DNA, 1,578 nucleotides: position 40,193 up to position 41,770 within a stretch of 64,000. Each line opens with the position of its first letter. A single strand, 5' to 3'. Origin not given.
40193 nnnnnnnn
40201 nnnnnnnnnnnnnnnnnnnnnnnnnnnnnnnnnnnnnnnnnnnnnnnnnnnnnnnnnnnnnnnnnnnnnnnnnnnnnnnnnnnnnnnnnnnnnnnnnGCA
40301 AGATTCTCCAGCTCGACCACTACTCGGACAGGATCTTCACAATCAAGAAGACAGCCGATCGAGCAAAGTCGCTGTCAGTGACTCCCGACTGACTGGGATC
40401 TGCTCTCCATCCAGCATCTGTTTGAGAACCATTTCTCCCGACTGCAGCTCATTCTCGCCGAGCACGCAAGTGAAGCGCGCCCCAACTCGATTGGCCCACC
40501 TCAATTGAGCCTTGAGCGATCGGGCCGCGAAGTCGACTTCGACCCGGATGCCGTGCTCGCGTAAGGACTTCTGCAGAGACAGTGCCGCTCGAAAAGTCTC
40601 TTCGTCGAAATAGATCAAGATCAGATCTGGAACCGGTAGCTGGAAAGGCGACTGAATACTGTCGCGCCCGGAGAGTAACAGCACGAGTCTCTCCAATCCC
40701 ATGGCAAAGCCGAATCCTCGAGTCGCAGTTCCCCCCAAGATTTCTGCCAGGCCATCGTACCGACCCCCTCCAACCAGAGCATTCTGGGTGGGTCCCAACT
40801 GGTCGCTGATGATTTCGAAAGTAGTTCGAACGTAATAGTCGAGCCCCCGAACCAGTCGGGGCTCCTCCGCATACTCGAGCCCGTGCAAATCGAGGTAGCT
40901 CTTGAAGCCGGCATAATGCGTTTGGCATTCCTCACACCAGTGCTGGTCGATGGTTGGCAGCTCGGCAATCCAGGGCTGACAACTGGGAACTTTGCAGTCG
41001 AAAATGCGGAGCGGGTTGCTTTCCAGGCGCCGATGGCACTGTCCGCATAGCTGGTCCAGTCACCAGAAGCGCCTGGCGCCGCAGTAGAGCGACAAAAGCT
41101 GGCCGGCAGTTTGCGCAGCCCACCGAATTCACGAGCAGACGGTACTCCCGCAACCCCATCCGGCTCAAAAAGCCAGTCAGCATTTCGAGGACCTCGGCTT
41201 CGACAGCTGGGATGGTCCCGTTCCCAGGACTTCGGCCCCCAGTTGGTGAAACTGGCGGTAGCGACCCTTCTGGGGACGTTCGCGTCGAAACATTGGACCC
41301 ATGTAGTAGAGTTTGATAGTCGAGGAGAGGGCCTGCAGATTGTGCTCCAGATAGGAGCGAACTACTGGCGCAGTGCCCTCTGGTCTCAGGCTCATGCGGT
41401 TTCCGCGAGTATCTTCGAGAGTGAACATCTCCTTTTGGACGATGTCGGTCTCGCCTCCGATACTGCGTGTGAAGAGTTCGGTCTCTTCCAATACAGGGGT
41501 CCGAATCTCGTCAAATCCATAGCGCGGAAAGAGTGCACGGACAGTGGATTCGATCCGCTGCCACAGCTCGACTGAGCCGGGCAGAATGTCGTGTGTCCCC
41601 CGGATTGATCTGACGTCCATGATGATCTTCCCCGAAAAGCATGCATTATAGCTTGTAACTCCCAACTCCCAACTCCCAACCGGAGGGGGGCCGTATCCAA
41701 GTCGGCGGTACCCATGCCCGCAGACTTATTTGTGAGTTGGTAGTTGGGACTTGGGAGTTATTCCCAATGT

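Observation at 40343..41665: hisS, adjacent to aspS, is also split into three frames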

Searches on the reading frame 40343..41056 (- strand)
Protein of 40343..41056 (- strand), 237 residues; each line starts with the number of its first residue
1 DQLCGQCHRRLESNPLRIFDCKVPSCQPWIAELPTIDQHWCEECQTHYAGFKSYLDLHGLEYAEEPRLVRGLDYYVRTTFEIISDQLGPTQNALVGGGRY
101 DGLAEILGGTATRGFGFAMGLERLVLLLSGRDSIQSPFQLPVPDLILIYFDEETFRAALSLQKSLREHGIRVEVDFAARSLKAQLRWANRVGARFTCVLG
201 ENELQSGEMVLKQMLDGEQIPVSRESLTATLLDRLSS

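Call 30: find_encoding_contigs(protein=window:40343-41056:-, flank=10000, max_places=10)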
Protein window:40343-41056:- (237 aa): 1 contig read that carries it; 1 place shown.
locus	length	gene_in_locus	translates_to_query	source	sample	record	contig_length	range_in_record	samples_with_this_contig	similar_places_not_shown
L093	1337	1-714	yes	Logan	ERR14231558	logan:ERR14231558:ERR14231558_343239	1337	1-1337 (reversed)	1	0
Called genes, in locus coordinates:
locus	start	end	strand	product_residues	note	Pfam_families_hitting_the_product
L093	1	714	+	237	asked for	?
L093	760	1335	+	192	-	?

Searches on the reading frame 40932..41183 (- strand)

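Call 24: search_protein_families(library=pfam, proteins=[window:40932-41183:-, P0001, P0006], max_evalue=0.001)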
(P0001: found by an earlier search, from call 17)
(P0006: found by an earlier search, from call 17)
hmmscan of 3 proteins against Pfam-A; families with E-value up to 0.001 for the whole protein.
window:40932-41183:- (83 aa): 0 families

P0001 (424 aa): 5 families
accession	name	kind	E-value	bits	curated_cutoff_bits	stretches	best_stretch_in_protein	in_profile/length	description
PF13393.11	tRNA-synt_His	-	9.7e-41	140.4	25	1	8-311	1-308/308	Histidyl-tRNA synthetase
PF00587.30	tRNA-synt_2b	-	1.4e-13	51.7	29.3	1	66-298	1-149/179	tRNA synthetase class II core domain (G, H, P, S and T)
PF03129.25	HGTP_anticodon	-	1.6e-13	51.1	21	1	334-419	4-92/94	Anticodon binding domain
PF01409.25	tRNA-synt_2d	-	4e-07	30.2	19.8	1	11-157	10-157/246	tRNA synthetases class II core domain (F)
PF00152.25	tRNA-synt_2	-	1.4e-06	28.1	25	0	21-149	26-139/308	tRNA synthetases class II (D, K and N)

P0006 (590 aa): 4 families
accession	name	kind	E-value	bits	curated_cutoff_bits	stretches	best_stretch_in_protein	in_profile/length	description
PF00152.25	tRNA-synt_2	-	7.2e-119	396.8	25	1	126-559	2-307/308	tRNA synthetases class II (D, K and N)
PF02938.19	GAD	-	8.1e-21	74.5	23.4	1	315-408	1-95/95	GAD domain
PF01336.31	tRNA_anti-codon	-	5.1e-16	58.8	27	1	24-107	1-74/75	OB-fold nucleic acid binding domain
PF01409.25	tRNA-synt_2d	-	3.8e-05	23.7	19.8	0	216-271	104-158/246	tRNA synthetases class II core domain (F)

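Call 25: search_protein_families(library=ncbifam, proteins=[P0001, P0006], max_evalue=0.00001)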
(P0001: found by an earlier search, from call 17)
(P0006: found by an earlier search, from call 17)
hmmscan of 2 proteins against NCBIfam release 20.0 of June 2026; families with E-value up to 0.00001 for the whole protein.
P0001 (424 aa): 28 families (the best 25 are shown)
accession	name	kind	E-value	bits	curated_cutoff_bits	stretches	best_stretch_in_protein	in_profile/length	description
TIGR00442.1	hisS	equivalog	3.1e-136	454.6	286.75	1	5-409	2-404/406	histidine--tRNA ligase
TIGR00443.1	hisZ_biosyn_reg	equivalog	2e-46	158.5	271.65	2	10-170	1-156/314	ATP phosphoribosyltransferase regulatory subunit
NF009085.0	PRK12420.1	equivalog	1.3e-43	149.9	540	2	1-156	2-154/426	histidine--tRNA ligase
NF008942.0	PRK12292.2-5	equivalog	3.1e-35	121.6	643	2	6-167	12-170/434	ATP phosphoribosyltransferase regulatory subunit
NF008941.0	PRK12292.2-4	equivalog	7e-35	120.7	447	2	8-171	12-170/393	ATP phosphoribosyltransferase regulatory subunit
NF008940.0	PRK12292.2-3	equivalog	3.3e-33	115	450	2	7-168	7-164/404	ATP phosphoribosyltransferase regulatory subunit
NF008953.0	PRK12295.1-6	equivalog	2e-26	92.9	384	2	23-167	15-152/384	ATP phosphoribosyltransferase regulatory subunit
NF008936.0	PRK12292.1-3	equivalog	1.1e-24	87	492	2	7-161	9-159/406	ATP phosphoribosyltransferase regulatory subunit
NF008945.0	PRK12292.3-3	equivalog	2.1e-21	76.5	409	1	8-157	5-145/368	ATP phosphoribosyltransferase regulatory subunit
NF008950.0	PRK12295.1-3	equivalog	5e-21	75.5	492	2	27-167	20-152/387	ATP phosphoribosyltransferase regulatory subunit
NF008939.0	PRK12292.2-1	equivalog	9.1e-18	64.2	335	1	1-158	1-153/391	ATP phosphoribosyltransferase regulatory subunit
NF008938.0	PRK12292.1-6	equivalog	5.8e-16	58.4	833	1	7-151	10-148/420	ATP phosphoribosyltransferase regulatory subunit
NF008943.0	PRK12292.3-1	equivalog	5.6e-15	55.3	690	1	7-157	28-170/403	ATP phosphoribosyltransferase regulatory subunit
NF008951.0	PRK12295.1-4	equivalog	1.5e-14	53.6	364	1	29-154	15-132/374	ATP phosphoribosyltransferase regulatory subunit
NF008952.0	PRK12295.1-5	equivalog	3.5e-13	49.5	360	1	26-157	13-138/363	ATP phosphoribosyltransferase regulatory subunit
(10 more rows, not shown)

P0006 (590 aa): 15 families
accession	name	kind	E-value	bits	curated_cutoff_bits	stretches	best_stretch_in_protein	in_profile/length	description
NF001750.0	PRK00476.1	equivalog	1e-245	816.6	443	1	6-585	3-586/590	aspartate--tRNA ligase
TIGR00459.1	aspS_bact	equivalog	6.5e-226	751.2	373.85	1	8-584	3-582/586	aspartate--tRNA ligase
NF009460.0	PRK12820.1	equivalog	2.1e-186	621.2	1379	1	7-584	21-616/723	bifunctional aspartyl-tRNA synthetase/aspartyl/glutamyl-tRNA amidotransferase subunit C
TIGR00458.1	aspS_nondisc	equivalog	6.2e-72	242.9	368.4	2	20-265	11-251/428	aspartate--tRNA(Asn) ligase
NF003483.0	PRK05159.1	equivalog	7.3e-71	239.3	353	2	13-267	9-258/438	aspartate--tRNA(Asn) ligase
NF001756.1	PRK00484.1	subfamily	1.8e-46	158.8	468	2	18-266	48-289/488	lysine--tRNA ligase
TIGR00499.1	lysS_bact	equivalog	4e-44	151.1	427.6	2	17-268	49-294/496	lysine--tRNA ligase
NF003037.0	PRK03932.1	equivalog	1.1e-40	140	414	2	17-265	12-260/451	asparagine--tRNA ligase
TIGR00457.1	asnS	equivalog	1.8e-39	135.8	342.6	2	19-267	14-264/455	asparagine--tRNA ligase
NF002821.0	PRK02983.1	equivalog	9e-38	129.9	742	2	15-259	653-891/1102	bifunctional lysylphosphatidylglycerol synthetase/lysine--tRNA ligase LysX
NF009101.0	PRK12445.1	subfamily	6e-29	100.9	1026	2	23-267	67-305/505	lysine--tRNA ligase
TIGR00462.1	genX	equivalog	2.8e-21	76.3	286.9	2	147-288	2-143/304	EF-P lysine aminoacylase EpmA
NF006828.0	PRK09350.1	equivalog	7.8e-18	64.8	264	2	472-558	232-322/325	elongation factor P--(R)-beta-lysine ligase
NF005052.0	PRK06462.1-1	equivalog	7.3e-15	54.9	368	1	127-265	30-171/353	asparagine synthetase A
NF005054.0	PRK06462.1-4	equivalog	3e-08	33.1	309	1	130-290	9-192/318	asparagine synthetase A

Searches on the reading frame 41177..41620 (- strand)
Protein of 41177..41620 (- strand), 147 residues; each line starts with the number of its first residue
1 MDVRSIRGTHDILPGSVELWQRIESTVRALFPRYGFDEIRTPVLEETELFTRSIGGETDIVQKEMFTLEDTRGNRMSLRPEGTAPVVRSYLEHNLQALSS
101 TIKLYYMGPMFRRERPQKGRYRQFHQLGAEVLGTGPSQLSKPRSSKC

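Call 17: list_cluster_members(proteins=[L001:13215-14489:-, L001:11397-13169:-, window:41177-41620:-, window:40932-41183:-, window:40343-40888:-, window:39461-40297:-, window:39079-39669:-, window:38523-39404:-])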
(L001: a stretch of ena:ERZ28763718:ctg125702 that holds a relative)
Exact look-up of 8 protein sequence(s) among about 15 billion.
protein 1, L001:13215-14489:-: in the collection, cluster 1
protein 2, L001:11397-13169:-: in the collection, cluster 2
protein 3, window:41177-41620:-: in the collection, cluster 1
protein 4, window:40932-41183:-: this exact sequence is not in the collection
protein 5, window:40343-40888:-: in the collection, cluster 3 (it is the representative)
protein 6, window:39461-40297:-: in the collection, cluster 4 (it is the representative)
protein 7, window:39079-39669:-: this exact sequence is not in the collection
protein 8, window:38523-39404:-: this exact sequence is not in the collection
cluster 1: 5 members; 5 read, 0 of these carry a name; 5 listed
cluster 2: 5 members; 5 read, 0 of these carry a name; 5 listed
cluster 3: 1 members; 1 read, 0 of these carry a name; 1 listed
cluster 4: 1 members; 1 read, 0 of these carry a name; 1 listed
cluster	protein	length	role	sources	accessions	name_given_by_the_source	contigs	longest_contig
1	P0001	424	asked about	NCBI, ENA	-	-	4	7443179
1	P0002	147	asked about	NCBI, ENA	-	-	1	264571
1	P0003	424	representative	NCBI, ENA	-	-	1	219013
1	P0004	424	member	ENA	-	-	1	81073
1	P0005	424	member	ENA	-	-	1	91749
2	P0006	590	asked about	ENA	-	-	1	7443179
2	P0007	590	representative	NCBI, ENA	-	-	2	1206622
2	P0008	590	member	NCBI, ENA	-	-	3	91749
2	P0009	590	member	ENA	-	-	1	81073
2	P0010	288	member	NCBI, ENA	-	-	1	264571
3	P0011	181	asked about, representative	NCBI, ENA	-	-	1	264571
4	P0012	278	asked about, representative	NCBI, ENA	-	-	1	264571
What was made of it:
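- On Assembly/consensus indel artefact: The fragment proteins are on record on one contig only (call 17).
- The intact HisRS is on four (call 17).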

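Call 24: search_protein_families(library=pfam, proteins=[window:41177-41620:-, P0001, P0006], max_evalue=0.001)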
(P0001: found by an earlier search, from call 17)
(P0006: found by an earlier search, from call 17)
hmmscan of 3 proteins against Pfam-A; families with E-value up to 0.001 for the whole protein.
window:41177-41620:- (147 aa): 3 families
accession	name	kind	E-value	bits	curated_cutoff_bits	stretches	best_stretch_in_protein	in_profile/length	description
PF13393.11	tRNA-synt_His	-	2.2e-24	86.7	25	1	8-134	1-121/308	Histidyl-tRNA synthetase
PF00587.30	tRNA-synt_2b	-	2.2e-11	44.6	29.3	1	66-139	1-76/179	tRNA synthetase class II core domain (G, H, P, S and T)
PF01409.25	tRNA-synt_2d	-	8e-05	22.7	19.8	1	10-131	9-132/246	tRNA synthetases class II core domain (F)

P0001 (424 aa): 5 families
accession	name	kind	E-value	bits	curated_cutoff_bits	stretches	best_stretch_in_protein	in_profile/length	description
PF13393.11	tRNA-synt_His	-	9.7e-41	140.4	25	1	8-311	1-308/308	Histidyl-tRNA synthetase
PF00587.30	tRNA-synt_2b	-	1.4e-13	51.7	29.3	1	66-298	1-149/179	tRNA synthetase class II core domain (G, H, P, S and T)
PF03129.25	HGTP_anticodon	-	1.6e-13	51.1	21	1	334-419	4-92/94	Anticodon binding domain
PF01409.25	tRNA-synt_2d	-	4e-07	30.2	19.8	1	11-157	10-157/246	tRNA synthetases class II core domain (F)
PF00152.25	tRNA-synt_2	-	1.4e-06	28.1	25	0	21-149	26-139/308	tRNA synthetases class II (D, K and N)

P0006 (590 aa): 4 families
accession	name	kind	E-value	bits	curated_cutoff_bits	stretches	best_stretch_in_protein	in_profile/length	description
PF00152.25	tRNA-synt_2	-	7.2e-119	396.8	25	1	126-559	2-307/308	tRNA synthetases class II (D, K and N)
PF02938.19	GAD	-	8.1e-21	74.5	23.4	1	315-408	1-95/95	GAD domain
PF01336.31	tRNA_anti-codon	-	5.1e-16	58.8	27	1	24-107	1-74/75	OB-fold nucleic acid binding domain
PF01409.25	tRNA-synt_2d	-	3.8e-05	23.7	19.8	0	216-271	104-158/246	tRNA synthetases class II core domain (F)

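Call 25: search_protein_families(library=ncbifam, proteins=[P0001, P0006], max_evalue=0.00001)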
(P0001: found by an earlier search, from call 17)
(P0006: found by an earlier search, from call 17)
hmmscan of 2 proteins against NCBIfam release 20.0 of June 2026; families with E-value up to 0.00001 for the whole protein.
P0001 (424 aa): 28 families (the best 25 are shown)
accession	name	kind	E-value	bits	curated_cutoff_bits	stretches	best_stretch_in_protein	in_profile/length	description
TIGR00442.1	hisS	equivalog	3.1e-136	454.6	286.75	1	5-409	2-404/406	histidine--tRNA ligase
TIGR00443.1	hisZ_biosyn_reg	equivalog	2e-46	158.5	271.65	2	10-170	1-156/314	ATP phosphoribosyltransferase regulatory subunit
NF009085.0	PRK12420.1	equivalog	1.3e-43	149.9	540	2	1-156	2-154/426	histidine--tRNA ligase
NF008942.0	PRK12292.2-5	equivalog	3.1e-35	121.6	643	2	6-167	12-170/434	ATP phosphoribosyltransferase regulatory subunit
NF008941.0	PRK12292.2-4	equivalog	7e-35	120.7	447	2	8-171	12-170/393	ATP phosphoribosyltransferase regulatory subunit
NF008940.0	PRK12292.2-3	equivalog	3.3e-33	115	450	2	7-168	7-164/404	ATP phosphoribosyltransferase regulatory subunit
NF008953.0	PRK12295.1-6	equivalog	2e-26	92.9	384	2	23-167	15-152/384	ATP phosphoribosyltransferase regulatory subunit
NF008936.0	PRK12292.1-3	equivalog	1.1e-24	87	492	2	7-161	9-159/406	ATP phosphoribosyltransferase regulatory subunit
NF008945.0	PRK12292.3-3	equivalog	2.1e-21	76.5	409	1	8-157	5-145/368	ATP phosphoribosyltransferase regulatory subunit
NF008950.0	PRK12295.1-3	equivalog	5e-21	75.5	492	2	27-167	20-152/387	ATP phosphoribosyltransferase regulatory subunit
NF008939.0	PRK12292.2-1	equivalog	9.1e-18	64.2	335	1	1-158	1-153/391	ATP phosphoribosyltransferase regulatory subunit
NF008938.0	PRK12292.1-6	equivalog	5.8e-16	58.4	833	1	7-151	10-148/420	ATP phosphoribosyltransferase regulatory subunit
NF008943.0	PRK12292.3-1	equivalog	5.6e-15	55.3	690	1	7-157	28-170/403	ATP phosphoribosyltransferase regulatory subunit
NF008951.0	PRK12295.1-4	equivalog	1.5e-14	53.6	364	1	29-154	15-132/374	ATP phosphoribosyltransferase regulatory subunit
NF008952.0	PRK12295.1-5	equivalog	3.5e-13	49.5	360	1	26-157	13-138/363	ATP phosphoribosyltransferase regulatory subunit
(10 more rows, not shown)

P0006 (590 aa): 15 families
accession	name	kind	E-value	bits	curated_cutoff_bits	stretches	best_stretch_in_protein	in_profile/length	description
NF001750.0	PRK00476.1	equivalog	1e-245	816.6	443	1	6-585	3-586/590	aspartate--tRNA ligase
TIGR00459.1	aspS_bact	equivalog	6.5e-226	751.2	373.85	1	8-584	3-582/586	aspartate--tRNA ligase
NF009460.0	PRK12820.1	equivalog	2.1e-186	621.2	1379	1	7-584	21-616/723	bifunctional aspartyl-tRNA synthetase/aspartyl/glutamyl-tRNA amidotransferase subunit C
TIGR00458.1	aspS_nondisc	equivalog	6.2e-72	242.9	368.4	2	20-265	11-251/428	aspartate--tRNA(Asn) ligase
NF003483.0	PRK05159.1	equivalog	7.3e-71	239.3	353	2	13-267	9-258/438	aspartate--tRNA(Asn) ligase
NF001756.1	PRK00484.1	subfamily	1.8e-46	158.8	468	2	18-266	48-289/488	lysine--tRNA ligase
TIGR00499.1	lysS_bact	equivalog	4e-44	151.1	427.6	2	17-268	49-294/496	lysine--tRNA ligase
NF003037.0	PRK03932.1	equivalog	1.1e-40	140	414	2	17-265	12-260/451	asparagine--tRNA ligase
TIGR00457.1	asnS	equivalog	1.8e-39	135.8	342.6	2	19-267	14-264/455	asparagine--tRNA ligase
NF002821.0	PRK02983.1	equivalog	9e-38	129.9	742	2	15-259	653-891/1102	bifunctional lysylphosphatidylglycerol synthetase/lysine--tRNA ligase LysX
NF009101.0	PRK12445.1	subfamily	6e-29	100.9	1026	2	23-267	67-305/505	lysine--tRNA ligase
TIGR00462.1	genX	equivalog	2.8e-21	76.3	286.9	2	147-288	2-143/304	EF-P lysine aminoacylase EpmA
NF006828.0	PRK09350.1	equivalog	7.8e-18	64.8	264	2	472-558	232-322/325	elongation factor P--(R)-beta-lysine ligase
NF005052.0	PRK06462.1-1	equivalog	7.3e-15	54.9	368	1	127-265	30-171/353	asparagine synthetase A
NF005054.0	PRK06462.1-4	equivalog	3e-08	33.1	309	1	130-290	9-192/318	asparagine synthetase A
